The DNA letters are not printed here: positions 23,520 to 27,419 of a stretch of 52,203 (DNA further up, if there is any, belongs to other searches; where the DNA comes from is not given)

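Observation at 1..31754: One uninterrupted reverse-strand ORF of more than 31.7 kb (at least 10,584 codons) is missing from the ORF track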

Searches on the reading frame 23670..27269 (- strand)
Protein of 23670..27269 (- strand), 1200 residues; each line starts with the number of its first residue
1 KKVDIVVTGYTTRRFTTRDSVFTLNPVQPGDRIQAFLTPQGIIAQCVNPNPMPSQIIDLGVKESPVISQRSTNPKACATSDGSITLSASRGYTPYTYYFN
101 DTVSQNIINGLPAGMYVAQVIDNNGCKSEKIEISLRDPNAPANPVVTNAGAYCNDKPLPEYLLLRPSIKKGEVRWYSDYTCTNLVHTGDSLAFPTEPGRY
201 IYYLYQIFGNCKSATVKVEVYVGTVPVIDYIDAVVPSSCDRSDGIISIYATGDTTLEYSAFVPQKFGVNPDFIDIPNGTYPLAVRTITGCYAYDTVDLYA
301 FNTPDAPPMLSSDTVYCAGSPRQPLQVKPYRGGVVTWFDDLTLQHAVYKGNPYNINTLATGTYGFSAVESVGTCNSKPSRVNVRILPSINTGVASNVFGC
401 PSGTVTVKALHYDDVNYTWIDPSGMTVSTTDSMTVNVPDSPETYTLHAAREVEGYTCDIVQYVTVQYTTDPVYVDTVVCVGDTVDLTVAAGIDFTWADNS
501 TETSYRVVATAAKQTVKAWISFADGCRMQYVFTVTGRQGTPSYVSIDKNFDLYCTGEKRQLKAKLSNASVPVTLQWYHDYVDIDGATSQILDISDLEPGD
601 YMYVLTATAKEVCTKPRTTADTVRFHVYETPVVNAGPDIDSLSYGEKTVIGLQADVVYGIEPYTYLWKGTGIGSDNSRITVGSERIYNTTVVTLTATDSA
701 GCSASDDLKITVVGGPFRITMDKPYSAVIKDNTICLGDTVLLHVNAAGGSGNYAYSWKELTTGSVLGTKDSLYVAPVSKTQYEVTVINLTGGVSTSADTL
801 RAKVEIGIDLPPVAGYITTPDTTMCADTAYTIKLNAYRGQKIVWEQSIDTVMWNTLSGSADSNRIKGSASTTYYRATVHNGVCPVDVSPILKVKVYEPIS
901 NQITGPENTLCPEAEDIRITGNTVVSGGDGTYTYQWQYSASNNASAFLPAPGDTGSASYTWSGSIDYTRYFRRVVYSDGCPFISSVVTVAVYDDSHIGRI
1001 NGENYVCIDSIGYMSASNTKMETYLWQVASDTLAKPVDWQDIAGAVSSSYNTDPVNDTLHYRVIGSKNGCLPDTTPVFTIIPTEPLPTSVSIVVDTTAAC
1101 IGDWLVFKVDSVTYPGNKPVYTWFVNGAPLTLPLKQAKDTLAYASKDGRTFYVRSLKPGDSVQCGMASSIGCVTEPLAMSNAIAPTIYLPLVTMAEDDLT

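Call 55: search_protein_representatives(protein=window:23670-27269:-)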
Query: 1200 residues. Proteins with E-value up to 0.001 (for the whole library): 13492; up to 1e-10: 6448; up to 1e-30: 1383. The best 150 are listed.
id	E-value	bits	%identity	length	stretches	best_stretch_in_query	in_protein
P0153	0.0e+00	1823.3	58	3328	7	188-1200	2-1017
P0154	0.0e+00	1422.1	33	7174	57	843-1073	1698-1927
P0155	4.6e-289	978.6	32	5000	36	841-1075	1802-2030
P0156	8.9e-271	918.1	38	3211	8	6-1194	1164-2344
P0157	1.3e-236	804.9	32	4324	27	843-1092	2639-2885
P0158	7.9e-176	603.6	32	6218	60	62-140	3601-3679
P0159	4.7e-174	597.7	35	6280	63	67-148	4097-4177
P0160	6.1e-169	580.8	31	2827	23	869-1052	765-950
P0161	9.2e-162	557.0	58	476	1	605-1055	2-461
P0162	1.7e-158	546.2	33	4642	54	71-128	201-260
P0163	3.4e-158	545.2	32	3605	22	844-991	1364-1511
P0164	2.2e-156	539.2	32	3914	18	621-796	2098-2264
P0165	1.4e-155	536.5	33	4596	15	729-1184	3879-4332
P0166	5.8e-155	534.5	32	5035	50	66-177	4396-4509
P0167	9.7e-151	520.5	32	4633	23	870-1094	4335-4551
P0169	5.9e-142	491.4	29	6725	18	427-1192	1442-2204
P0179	9.2e-120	417.9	31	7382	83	66-153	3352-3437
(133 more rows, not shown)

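Call 56: list_cluster_members(proteins=[P0153, P0154, P0155, P0156, P0157, P0158, P0159, P0165, P0169, P0179])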
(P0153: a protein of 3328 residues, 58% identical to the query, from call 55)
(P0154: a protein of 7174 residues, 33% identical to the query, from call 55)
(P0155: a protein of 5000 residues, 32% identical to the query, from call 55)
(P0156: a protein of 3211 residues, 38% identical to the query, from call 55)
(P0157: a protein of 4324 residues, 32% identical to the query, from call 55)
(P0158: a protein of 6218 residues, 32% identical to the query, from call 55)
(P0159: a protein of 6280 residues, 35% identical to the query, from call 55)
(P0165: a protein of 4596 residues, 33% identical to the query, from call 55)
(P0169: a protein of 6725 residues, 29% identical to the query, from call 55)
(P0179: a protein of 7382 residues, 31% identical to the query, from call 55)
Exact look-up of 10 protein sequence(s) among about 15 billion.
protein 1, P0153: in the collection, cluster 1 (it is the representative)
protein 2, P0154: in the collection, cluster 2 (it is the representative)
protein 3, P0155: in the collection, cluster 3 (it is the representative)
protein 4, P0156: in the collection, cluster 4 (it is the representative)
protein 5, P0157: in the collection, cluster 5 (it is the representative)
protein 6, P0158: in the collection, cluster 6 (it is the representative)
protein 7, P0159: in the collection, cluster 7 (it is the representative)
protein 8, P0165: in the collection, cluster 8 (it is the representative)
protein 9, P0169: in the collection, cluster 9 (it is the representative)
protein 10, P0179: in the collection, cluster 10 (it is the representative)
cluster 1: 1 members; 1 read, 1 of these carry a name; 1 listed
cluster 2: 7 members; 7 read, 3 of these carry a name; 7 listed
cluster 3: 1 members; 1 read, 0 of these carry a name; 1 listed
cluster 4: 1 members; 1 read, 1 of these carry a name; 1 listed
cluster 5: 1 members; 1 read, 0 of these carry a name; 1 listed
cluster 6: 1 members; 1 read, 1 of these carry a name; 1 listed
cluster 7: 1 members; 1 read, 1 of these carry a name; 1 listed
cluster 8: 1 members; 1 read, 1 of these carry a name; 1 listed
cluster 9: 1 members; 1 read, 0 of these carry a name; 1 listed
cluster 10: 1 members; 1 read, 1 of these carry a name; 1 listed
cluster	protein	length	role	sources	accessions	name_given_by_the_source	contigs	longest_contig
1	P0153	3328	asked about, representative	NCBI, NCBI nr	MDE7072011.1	MAG: hypothetical protein K2O66_01425, partial [Bacteroidales bacterium] | hypothetical protein [Bacteroidales bacterium]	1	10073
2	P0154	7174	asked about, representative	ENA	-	-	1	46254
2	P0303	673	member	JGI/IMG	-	gliding motility-associated-like protein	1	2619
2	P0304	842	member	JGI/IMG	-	gliding motility-associated-like protein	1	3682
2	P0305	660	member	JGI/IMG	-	gliding motility-associated-like protein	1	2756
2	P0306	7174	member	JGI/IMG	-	-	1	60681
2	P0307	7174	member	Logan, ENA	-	-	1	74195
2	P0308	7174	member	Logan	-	-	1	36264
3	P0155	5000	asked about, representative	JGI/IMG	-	-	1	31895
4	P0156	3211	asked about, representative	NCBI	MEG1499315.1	MAG: hypothetical protein RR393_07875, partial [Bacteroidales bacterium]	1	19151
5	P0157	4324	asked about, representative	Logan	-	-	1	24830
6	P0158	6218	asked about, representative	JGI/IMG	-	hypothetical protein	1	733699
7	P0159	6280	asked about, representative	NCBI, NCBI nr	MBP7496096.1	MAG: hypothetical protein KA792_00325 [Bacteroidales bacterium] | hypothetical protein [Bacteroidales bacterium]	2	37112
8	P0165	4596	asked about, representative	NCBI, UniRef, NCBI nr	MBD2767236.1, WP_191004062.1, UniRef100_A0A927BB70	gliding motility-associated C-terminal domain-containing protein [Hymenobacter sp. BT664] | Gliding motility-associated C-terminal domain-containing protein n=1 Tax=Hymenobacter ... | gliding motility-associated C-terminal domain-containing protein [Hymenobacter montanus]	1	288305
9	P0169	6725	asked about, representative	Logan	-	-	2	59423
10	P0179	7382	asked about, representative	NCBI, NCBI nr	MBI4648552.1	MAG: gliding motility-associated C-terminal domain-containing protein [Bacteroidia ... | gliding motility-associated C-terminal domain-containing protein [Bacteroidia bacterium]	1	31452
